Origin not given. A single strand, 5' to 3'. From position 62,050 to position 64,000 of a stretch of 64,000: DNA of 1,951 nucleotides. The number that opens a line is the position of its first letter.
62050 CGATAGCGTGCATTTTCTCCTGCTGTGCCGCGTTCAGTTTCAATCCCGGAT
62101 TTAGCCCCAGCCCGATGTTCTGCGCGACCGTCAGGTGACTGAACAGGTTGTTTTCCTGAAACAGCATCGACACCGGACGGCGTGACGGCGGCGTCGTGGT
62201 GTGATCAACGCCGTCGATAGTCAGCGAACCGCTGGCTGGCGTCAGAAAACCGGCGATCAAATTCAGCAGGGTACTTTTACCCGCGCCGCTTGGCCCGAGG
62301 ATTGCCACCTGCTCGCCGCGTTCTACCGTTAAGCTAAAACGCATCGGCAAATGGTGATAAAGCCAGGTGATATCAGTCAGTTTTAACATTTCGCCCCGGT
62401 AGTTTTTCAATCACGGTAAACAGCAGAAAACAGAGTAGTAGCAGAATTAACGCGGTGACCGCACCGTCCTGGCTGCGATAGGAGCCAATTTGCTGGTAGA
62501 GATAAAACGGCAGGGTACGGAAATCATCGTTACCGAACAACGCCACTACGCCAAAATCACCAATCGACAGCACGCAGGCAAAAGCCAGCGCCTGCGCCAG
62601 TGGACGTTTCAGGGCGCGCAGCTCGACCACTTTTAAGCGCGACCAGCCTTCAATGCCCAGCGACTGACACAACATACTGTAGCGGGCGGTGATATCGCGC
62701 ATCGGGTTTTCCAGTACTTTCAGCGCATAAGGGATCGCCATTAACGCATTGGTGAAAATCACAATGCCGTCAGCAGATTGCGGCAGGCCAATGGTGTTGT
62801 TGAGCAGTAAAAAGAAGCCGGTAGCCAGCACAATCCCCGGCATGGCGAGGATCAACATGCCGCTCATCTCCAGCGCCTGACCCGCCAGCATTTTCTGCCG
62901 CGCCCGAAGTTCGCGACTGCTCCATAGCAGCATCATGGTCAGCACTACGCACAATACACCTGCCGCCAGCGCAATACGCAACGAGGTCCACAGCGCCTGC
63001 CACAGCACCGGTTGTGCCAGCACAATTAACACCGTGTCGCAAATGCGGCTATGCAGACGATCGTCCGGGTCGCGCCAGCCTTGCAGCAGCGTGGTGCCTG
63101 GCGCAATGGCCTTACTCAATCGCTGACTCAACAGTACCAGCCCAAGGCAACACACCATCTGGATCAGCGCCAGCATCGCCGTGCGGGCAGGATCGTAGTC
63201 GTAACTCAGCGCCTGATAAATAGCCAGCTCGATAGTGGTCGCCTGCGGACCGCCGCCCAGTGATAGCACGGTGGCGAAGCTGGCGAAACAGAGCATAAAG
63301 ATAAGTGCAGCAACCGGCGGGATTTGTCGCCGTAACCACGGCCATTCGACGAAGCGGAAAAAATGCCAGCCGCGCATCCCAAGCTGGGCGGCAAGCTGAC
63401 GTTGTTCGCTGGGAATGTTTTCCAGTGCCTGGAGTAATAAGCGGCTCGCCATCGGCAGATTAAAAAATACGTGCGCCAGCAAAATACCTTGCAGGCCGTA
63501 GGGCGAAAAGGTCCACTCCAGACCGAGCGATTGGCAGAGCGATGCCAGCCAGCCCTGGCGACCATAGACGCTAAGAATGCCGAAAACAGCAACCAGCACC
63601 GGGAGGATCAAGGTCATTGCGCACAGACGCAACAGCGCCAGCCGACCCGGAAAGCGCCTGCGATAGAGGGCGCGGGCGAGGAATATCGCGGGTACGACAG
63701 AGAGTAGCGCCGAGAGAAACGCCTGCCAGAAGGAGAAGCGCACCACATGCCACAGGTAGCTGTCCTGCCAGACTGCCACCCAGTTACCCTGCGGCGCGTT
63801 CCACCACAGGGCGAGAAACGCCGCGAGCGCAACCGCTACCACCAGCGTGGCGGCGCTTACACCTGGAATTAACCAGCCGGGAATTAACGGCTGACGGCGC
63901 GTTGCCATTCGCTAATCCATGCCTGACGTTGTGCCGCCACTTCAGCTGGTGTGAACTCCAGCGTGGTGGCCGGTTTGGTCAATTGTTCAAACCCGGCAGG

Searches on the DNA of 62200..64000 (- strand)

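Call 3: search_dna_similar(query=window:62200-64000:-, collection=ecoli_genomes, mode=near, max_rows=30)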
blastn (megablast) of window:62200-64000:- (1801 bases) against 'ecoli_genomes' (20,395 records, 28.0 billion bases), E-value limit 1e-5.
Records with a match: 5399; places in all: 5399; records where one place covers at least 80% of the query: 5397.
Genomes with a match: 5399 of 5426; with a place that covers at least 80% of the query: 5397. Places per genome that has any: lowest 1, median 1, highest 1. On chromosomes: 5396 places; on plasmids: 3.
Best place of each record, by identity: >=99% 238; 95-99% 5160; 90-95% 1.
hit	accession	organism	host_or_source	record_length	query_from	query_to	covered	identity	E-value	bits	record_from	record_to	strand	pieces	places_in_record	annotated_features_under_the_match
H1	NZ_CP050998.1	Escherichia coli O39:NM str. F8704-2 strain F8704-2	missing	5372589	1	1801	100%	99.9%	0e+0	3330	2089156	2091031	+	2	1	thiP: thiamine/thiamine pyrophosphate ABC transporter permease ThiP | thiQ: thiamine ABC transporter ATP-binding protein ThiQ | thiB: thiamine ABC transporter substrate binding subunit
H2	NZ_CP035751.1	Escherichia coli E110019 strain E110019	-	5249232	1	1801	100%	99.8%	0e+0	3325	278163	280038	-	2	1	thiP: thiamine/thiamine pyrophosphate ABC transporter permease ThiP | thiQ: thiamine ABC transporter ATP-binding protein ThiQ | thiB: thiamine ABC transporter substrate binding subunit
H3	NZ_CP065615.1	Escherichia coli strain FDAARGOS_943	missing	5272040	1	1801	100%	99.8%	0e+0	3325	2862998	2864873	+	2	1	thiP: thiamine/thiamine pyrophosphate ABC transporter permease ThiP | thiQ: thiamine ABC transporter ATP-binding protein ThiQ | thiB: thiamine ABC transporter substrate binding subunit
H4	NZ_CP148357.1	Escherichia coli strain Z1323HEC0393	Homo sapiens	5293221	1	1801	100%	99.8%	0e+0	3325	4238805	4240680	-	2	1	thiP: thiamine/thiamine pyrophosphate ABC transporter permease ThiP | thiQ: thiamine ABC transporter ATP-binding protein ThiQ | thiB: thiamine ABC transporter substrate binding subunit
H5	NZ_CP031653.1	Escherichia coli strain UK_Dog_Liverpool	dog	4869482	1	1801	100%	99.8%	0e+0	3319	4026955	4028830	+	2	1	thiP: thiamine/thiamine pyrophosphate ABC transporter permease ThiP | thiQ: thiamine ABC transporter ATP-binding protein ThiQ | thiB: thiamine ABC transporter substrate binding subunit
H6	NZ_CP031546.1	Escherichia coli strain cq9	pig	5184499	1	1801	100%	99.8%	0e+0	3319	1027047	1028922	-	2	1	thiP: thiamine/thiamine pyrophosphate ABC transporter permease ThiP | thiQ: thiamine ABC transporter ATP-binding protein ThiQ | thiB: thiamine ABC transporter substrate binding subunit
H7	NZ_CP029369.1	Escherichia coli strain WCHEC035148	Sewage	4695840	1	1801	100%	99.8%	0e+0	3319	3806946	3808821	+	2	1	thiP: thiamine/thiamine pyrophosphate ABC transporter permease ThiP | thiQ: thiamine ABC transporter ATP-binding protein ThiQ | thiB: thiamine ABC transporter substrate binding subunit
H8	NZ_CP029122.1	Escherichia coli strain AR434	missing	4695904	1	1801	100%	99.8%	0e+0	3319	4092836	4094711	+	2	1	thiP: thiamine/thiamine pyrophosphate ABC transporter permease ThiP | thiQ: thiamine ABC transporter ATP-binding protein ThiQ | thiB: thiamine ABC transporter substrate binding subunit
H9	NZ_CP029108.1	Escherichia coli strain AR437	missing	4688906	1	1801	100%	99.8%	0e+0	3319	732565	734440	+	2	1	thiP: thiamine/thiamine pyrophosphate ABC transporter permease ThiP | thiQ: thiamine ABC transporter ATP-binding protein ThiQ | thiB: thiamine ABC transporter substrate binding subunit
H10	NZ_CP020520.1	Escherichia coli strain 190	Homo sapiens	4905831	1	1801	100%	99.8%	0e+0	3319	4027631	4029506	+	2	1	thiP: thiamine/thiamine pyrophosphate ABC transporter permease ThiP | thiQ: thiamine ABC transporter ATP-binding protein ThiQ | thiB: thiamine ABC transporter substrate binding subunit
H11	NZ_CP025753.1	Escherichia coli strain CV839-06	intestine membrane of a diarrheic piglet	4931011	1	1801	100%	99.8%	0e+0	3319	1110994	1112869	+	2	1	thiP: thiamine/thiamine pyrophosphate ABC transporter permease ThiP | thiQ: thiamine ABC transporter ATP-binding protein ThiQ | thiB: thiamine ABC transporter substrate binding subunit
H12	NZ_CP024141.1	Escherichia coli strain 14EC029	clinical patient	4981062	1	1801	100%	99.8%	0e+0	3319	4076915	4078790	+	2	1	thiP: thiamine/thiamine pyrophosphate ABC transporter permease ThiP | thiQ: thiamine ABC transporter ATP-binding protein ThiQ | thiB: thiamine ABC transporter substrate binding subunit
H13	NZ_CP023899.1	Escherichia coli strain FDAARGOS_433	Homo sapiens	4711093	1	1801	100%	99.8%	0e+0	3319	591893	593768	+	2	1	thiP: thiamine/thiamine pyrophosphate ABC transporter permease ThiP | thiQ: thiamine ABC transporter ATP-binding protein ThiQ | thiB: thiamine ABC transporter substrate binding subunit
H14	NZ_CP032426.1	Escherichia coli strain SCEC020001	Homo sapiens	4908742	1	1801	100%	99.8%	0e+0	3319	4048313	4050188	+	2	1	thiP: thiamine/thiamine pyrophosphate ABC transporter permease ThiP | thiQ: thiamine ABC transporter ATP-binding protein ThiQ | thiB: thiamine ABC transporter substrate binding subunit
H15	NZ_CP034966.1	Escherichia coli strain WCHEC020032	Homo sapiens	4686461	1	1801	100%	99.8%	0e+0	3319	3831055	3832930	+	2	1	thiP: thiamine/thiamine pyrophosphate ABC transporter permease ThiP | thiQ: thiamine ABC transporter ATP-binding protein ThiQ | thiB: thiamine ABC transporter substrate binding subunit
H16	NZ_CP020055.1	Escherichia coli strain AR_0069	missing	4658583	1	1801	100%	99.8%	0e+0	3319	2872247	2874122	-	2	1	thiP: thiamine/thiamine pyrophosphate ABC transporter permease ThiP | thiQ: thiamine ABC transporter ATP-binding protein ThiQ | thiB: thiamine ABC transporter substrate binding subunit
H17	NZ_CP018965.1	Escherichia coli strain Ecol_517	Homo sapiens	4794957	1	1801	100%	99.8%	0e+0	3319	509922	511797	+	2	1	thiP: thiamine/thiamine pyrophosphate ABC transporter permease ThiP | thiQ: thiamine ABC transporter ATP-binding protein ThiQ | thiB: thiamine ABC transporter substrate binding subunit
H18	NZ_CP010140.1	Escherichia coli strain D3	dog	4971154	1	1801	100%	99.8%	0e+0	3319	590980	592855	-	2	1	thiP: thiamine/thiamine pyrophosphate ABC transporter permease ThiP | thiQ: thiamine ABC transporter ATP-binding protein ThiQ | thiB: thiamine ABC transporter substrate binding subunit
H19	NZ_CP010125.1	Escherichia coli strain C8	cow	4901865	1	1801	100%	99.8%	0e+0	3319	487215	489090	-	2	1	thiP: thiamine/thiamine pyrophosphate ABC transporter permease ThiP | thiQ: thiamine ABC transporter ATP-binding protein ThiQ | thiB: thiamine ABC transporter substrate binding subunit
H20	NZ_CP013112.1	Escherichia coli strain YD786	Homo sapiens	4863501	1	1801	100%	99.8%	0e+0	3319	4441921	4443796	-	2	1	thiP: thiamine/thiamine pyrophosphate ABC transporter permease ThiP | thiQ: thiamine ABC transporter ATP-binding protein ThiQ | thiB: thiamine ABC transporter substrate binding subunit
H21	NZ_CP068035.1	Escherichia coli strain U90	swine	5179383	1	1801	100%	99.8%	0e+0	3319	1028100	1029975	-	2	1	thiP: thiamine/thiamine pyrophosphate ABC transporter permease ThiP | thiQ: thiamine ABC transporter ATP-binding protein ThiQ | thiB: thiamine ABC transporter substrate binding subunit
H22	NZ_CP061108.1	Escherichia coli strain 1EC187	Homo sapiens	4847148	1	1801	100%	99.8%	0e+0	3319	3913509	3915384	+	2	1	thiP: thiamine/thiamine pyrophosphate ABC transporter permease ThiP | thiQ: thiamine ABC transporter ATP-binding protein ThiQ | thiB: thiamine ABC transporter substrate binding subunit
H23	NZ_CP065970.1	Escherichia coli strain FDAARGOS_1058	missing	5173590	1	1801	100%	99.8%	0e+0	3319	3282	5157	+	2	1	thiP: thiamine/thiamine pyrophosphate ABC transporter permease ThiP | thiQ: thiamine ABC transporter ATP-binding protein ThiQ | thiB: thiamine ABC transporter substrate binding subunit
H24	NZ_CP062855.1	Escherichia coli O20:H12 strain Res13-Lact-PEB17-18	Sus scrofa domesticus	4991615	1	1801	100%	99.8%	0e+0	3319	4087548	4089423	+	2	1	thiP: thiamine/thiamine pyrophosphate ABC transporter permease ThiP | thiQ: thiamine ABC transporter ATP-binding protein ThiQ | thiB: thiamine ABC transporter substrate binding subunit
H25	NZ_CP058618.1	Escherichia coli strain JS316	Homo sapiens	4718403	1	1801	100%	99.8%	0e+0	3319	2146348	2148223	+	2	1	thiP: thiamine/thiamine pyrophosphate ABC transporter permease ThiP | thiQ: thiamine ABC transporter ATP-binding protein ThiQ | thiB: thiamine ABC transporter substrate binding subunit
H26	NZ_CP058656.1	Escherichia coli strain WCHEC035125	sewage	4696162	1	1801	100%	99.8%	0e+0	3319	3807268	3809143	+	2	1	thiP: thiamine/thiamine pyrophosphate ABC transporter permease ThiP | thiQ: thiamine ABC transporter ATP-binding protein ThiQ | thiB: thiamine ABC transporter substrate binding subunit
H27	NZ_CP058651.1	Escherichia coli strain WCHEC035123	Sewage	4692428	1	1801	100%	99.8%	0e+0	3319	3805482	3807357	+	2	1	thiP: thiamine/thiamine pyrophosphate ABC transporter permease ThiP | thiQ: thiamine ABC transporter ATP-binding protein ThiQ | thiB: thiamine ABC transporter substrate binding subunit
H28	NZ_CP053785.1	Escherichia coli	Bird of prey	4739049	1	1801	100%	99.8%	0e+0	3319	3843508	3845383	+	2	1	thiP: thiamine/thiamine pyrophosphate ABC transporter permease ThiP | thiQ: thiamine ABC transporter ATP-binding protein ThiQ | thiB: thiamine ABC transporter substrate binding subunit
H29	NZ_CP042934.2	Escherichia coli 042 strain 042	Homo sapiens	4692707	1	1801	100%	99.8%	0e+0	3319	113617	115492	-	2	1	thiP: thiamine/thiamine pyrophosphate ABC transporter permease ThiP | thiQ: thiamine ABC transporter ATP-binding protein ThiQ | thiB: thiamine ABC transporter substrate binding subunit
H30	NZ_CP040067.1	Escherichia coli strain A1_181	Larus sp.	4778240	1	1801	100%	99.8%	0e+0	3319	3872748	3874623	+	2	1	thiP: thiamine/thiamine pyrophosphate ABC transporter permease ThiP | thiQ: thiamine ABC transporter ATP-binding protein ThiQ | thiB: thiamine ABC transporter substrate binding subunit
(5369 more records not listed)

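Call 5: get_annotated_region(hit=H1, flank=500)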
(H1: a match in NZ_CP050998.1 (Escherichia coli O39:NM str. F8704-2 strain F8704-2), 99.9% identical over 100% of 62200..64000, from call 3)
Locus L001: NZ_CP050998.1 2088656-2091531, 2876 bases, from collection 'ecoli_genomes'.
description: Escherichia coli O39:NM str. F8704-2 chromosome, complete genome
organism: Escherichia coli O39:NM str. F8704-2 strain F8704-2 (NCBI taxid 1446739)
replicon: chromosome; assembly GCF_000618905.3
host: missing; source: missing; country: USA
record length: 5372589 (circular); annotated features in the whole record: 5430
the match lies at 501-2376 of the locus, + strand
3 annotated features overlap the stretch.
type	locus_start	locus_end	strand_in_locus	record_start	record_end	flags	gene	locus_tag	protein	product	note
CDS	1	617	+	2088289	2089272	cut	thiB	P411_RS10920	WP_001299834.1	thiamine ABC transporter substrate binding subunit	-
CDS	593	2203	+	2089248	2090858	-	thiP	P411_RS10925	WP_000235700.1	thiamine/thiamine pyrophosphate ABC transporter permease ThiP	-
CDS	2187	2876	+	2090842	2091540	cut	thiQ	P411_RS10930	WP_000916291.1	thiamine ABC transporter ATP-binding protein ThiQ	-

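Call 9: search_dna_similar(query=window:62997-63042:-, collection=ecoli_genomes, mode=near, max_rows=40, max_evalue=10)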
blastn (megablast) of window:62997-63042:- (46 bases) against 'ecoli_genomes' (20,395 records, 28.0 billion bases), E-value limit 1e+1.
Records with a match: 2; places in all: 2; records where one place covers at least 80% of the query: 0.
Genomes with a match: 2 of 5426; with a place that covers at least 80% of the query: 0. Places per genome that has any: lowest 1, median 1, highest 1. On chromosomes: 2 places; on plasmids: 0.
Best place of each record, by identity: >=99% 2.
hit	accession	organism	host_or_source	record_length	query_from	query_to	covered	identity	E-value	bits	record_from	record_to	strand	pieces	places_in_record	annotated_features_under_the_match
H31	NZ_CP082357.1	Escherichia coli strain VCSW7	Top soil and leaf litter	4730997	1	29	63%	100.0%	2e-5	55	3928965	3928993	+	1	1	thiP: thiamine/thiamine pyrophosphate ABC transporter permease ThiP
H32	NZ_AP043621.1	Escherichia coli strain AST215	Homo sapiens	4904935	1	29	63%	100.0%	2e-5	55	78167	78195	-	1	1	thiP: thiamine/thiamine pyrophosphate ABC transporter permease ThiP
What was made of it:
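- Tried and rejected: A 46-bp junction probe designed so that full-length genes cannot seed a match found 0 of 5,426 complete E. coli genomes; the only hits were two 29-nt partial matches (call 9).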

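Call 40: search_dna_similar(query=window:63382-63438:-, collection=ecoli_genomes, mode=near, max_rows=8)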
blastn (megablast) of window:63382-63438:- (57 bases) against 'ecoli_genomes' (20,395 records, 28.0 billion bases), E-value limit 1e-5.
Records with a match: 3801; places in all: 3801; records where one place covers at least 80% of the query: 3801.
Genomes with a match: 3801 of 5426; with a place that covers at least 80% of the query: 3801. Places per genome that has any: lowest 1, median 1, highest 1. On chromosomes: 3799 places; on plasmids: 2.
Best place of each record, by identity: 95-99% 3518; 90-95% 283.
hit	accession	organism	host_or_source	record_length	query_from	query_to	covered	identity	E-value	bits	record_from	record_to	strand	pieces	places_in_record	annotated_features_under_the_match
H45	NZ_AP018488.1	Escherichia coli O157:H7 strain PV15-279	Homo sapiens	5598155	1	57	100%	98.2%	3e-19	100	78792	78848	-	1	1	thiP: thiamine/thiamine pyrophosphate ABC transporter permease ThiP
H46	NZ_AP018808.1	Escherichia coli strain E2865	Bos taurus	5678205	1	57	100%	98.2%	3e-19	100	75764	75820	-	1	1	thiP: thiamine/thiamine pyrophosphate ABC transporter permease ThiP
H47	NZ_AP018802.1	Escherichia coli strain E2863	Bos taurus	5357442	1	57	100%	98.2%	3e-19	100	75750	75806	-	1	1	thiP: thiamine/thiamine pyrophosphate ABC transporter permease ThiP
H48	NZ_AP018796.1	Escherichia coli strain E2855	Bos taurus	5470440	1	57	100%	98.2%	3e-19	100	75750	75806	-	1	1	thiP: thiamine/thiamine pyrophosphate ABC transporter permease ThiP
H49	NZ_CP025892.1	Escherichia coli strain 503025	Homo sapiens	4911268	1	57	100%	98.2%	3e-19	100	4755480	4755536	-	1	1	thiP: thiamine/thiamine pyrophosphate ABC transporter permease ThiP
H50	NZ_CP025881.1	Escherichia coli strain 503440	Homo sapiens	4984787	1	57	100%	98.2%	3e-19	100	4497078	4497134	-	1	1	thiP: thiamine/thiamine pyrophosphate ABC transporter permease ThiP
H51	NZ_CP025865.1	Escherichia coli strain 504211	Homo sapiens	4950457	1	57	100%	98.2%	3e-19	100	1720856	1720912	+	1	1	thiP: thiamine/thiamine pyrophosphate ABC transporter permease ThiP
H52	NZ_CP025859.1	Escherichia coli strain 504239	Homo sapiens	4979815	1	57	100%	98.2%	3e-19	100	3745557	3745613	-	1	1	thiP: thiamine/thiamine pyrophosphate ABC transporter permease ThiP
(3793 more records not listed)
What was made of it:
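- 63410..63410 (-): Private nonsynonymous SNP, G167S (gene nt 499, G to A). The position is variable within the family. It is absent from all complete E. coli genomes (call 40).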

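Call 41: search_dna_similar(query=window:63154-63210:-, collection=ecoli_genomes, mode=near, max_rows=8)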
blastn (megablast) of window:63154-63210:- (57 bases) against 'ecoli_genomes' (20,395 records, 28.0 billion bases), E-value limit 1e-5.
Records with a match: 5133; places in all: 5133; records where one place covers at least 80% of the query: 5133.
Genomes with a match: 5133 of 5426; with a place that covers at least 80% of the query: 5133. Places per genome that has any: lowest 1, median 1, highest 1. On chromosomes: 5130 places; on plasmids: 3.
Best place of each record, by identity: 95-99% 3737; 90-95% 1396.
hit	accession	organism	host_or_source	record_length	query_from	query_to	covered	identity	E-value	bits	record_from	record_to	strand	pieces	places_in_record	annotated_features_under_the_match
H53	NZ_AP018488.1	Escherichia coli O157:H7 strain PV15-279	Homo sapiens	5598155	1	57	100%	98.2%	3e-19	100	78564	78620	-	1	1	thiP: thiamine/thiamine pyrophosphate ABC transporter permease ThiP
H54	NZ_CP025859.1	Escherichia coli strain 504239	Homo sapiens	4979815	1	57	100%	98.2%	3e-19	100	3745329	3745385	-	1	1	thiP: thiamine/thiamine pyrophosphate ABC transporter permease ThiP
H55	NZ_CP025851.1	Escherichia coli strain 510016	Homo sapiens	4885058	1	57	100%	98.2%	3e-19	100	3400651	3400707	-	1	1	thiP: thiamine/thiamine pyrophosphate ABC transporter permease ThiP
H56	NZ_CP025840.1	Escherichia coli strain 214-4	Homo sapiens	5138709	1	57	100%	98.2%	3e-19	100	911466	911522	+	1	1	thiP: thiamine/thiamine pyrophosphate ABC transporter permease ThiP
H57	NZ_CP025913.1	Escherichia coli strain 203740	Homo sapiens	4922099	1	57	100%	98.2%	3e-19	100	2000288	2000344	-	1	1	thiP: thiamine/thiamine pyrophosphate ABC transporter permease ThiP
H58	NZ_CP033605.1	Escherichia coli O157:H7 strain TR01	Cattle carcass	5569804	1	57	100%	98.2%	3e-19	100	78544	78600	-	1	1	thiP: thiamine/thiamine pyrophosphate ABC transporter permease ThiP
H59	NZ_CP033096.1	Escherichia coli strain CP53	pig feces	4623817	1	57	100%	98.2%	3e-19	100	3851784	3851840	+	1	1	thiP: thiamine/thiamine pyrophosphate ABC transporter permease ThiP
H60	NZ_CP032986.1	Escherichia coli strain BE2-5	egret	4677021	1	57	100%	98.2%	3e-19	100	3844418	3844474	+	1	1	thiP: thiamine/thiamine pyrophosphate ABC transporter permease ThiP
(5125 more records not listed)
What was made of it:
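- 63182..63182 (-): Private nonsynonymous SNP, A243T (gene nt 727, G to A), at a conserved position at the start of TM6. It is absent from all complete E. coli genomes (call 41).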

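Call 50: search_rna_families(source=L003, start=1500, end=2200, threshold=gathering)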
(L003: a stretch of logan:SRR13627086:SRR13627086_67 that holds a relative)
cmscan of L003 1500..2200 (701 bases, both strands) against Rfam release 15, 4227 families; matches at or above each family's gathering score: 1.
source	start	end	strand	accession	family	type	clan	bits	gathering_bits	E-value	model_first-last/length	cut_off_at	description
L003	1912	2011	+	RF00059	TPP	Cis-reg; riboswitch;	-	65.8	54.3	1.2e-12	1-105/105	no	TPP riboswitch aptamer (THI element)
